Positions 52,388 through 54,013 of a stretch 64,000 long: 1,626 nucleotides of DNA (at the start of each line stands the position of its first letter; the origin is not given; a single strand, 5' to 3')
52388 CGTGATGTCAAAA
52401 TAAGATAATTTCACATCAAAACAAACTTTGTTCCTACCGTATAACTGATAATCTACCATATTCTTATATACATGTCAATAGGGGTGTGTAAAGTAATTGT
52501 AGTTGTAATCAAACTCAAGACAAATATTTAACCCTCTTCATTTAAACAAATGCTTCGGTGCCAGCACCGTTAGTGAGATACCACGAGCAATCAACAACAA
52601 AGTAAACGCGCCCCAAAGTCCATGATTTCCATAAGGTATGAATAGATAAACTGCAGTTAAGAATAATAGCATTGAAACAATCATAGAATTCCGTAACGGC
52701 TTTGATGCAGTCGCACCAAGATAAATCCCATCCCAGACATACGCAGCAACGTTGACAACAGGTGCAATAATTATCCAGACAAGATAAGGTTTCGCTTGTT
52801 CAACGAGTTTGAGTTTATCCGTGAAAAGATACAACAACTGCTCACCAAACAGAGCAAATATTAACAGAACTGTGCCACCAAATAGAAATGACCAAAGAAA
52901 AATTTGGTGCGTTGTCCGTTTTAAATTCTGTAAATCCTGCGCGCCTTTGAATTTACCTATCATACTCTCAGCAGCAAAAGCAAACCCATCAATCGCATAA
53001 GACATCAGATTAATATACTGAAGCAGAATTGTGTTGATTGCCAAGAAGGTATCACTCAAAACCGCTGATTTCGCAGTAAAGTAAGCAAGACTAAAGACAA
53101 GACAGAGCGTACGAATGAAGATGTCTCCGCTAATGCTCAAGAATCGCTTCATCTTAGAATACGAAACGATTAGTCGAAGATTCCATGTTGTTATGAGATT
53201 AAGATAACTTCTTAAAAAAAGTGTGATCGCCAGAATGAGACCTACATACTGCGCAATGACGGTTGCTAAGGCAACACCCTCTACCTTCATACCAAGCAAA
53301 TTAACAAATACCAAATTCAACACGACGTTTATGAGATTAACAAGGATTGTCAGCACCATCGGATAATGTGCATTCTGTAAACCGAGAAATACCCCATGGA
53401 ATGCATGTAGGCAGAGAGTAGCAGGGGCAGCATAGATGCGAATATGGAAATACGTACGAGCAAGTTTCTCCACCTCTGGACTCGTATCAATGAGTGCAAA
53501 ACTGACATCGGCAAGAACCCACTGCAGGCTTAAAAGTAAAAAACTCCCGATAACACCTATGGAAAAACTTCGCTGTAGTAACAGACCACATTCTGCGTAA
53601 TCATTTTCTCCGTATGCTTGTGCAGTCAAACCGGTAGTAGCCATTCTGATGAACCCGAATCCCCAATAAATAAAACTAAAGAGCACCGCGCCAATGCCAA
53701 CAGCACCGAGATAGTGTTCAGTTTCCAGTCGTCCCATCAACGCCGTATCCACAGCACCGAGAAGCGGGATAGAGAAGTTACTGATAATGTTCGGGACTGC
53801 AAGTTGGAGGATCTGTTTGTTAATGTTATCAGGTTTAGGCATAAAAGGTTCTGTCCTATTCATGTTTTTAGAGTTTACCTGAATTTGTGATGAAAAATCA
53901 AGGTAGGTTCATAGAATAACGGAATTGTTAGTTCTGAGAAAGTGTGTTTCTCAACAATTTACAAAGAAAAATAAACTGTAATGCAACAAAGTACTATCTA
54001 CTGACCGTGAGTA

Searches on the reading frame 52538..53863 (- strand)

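Call 67: search_protein_families(library=pfam, proteins=[window:52538-53863:-], max_evalue=0.0001)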
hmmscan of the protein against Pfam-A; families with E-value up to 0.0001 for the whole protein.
window:52538-53863:- (441 aa): 1 family
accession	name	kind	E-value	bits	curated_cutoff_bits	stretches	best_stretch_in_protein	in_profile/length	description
PF01554.23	MatE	-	7.8e-37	126.9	24.9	2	24-184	1-160/161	MatE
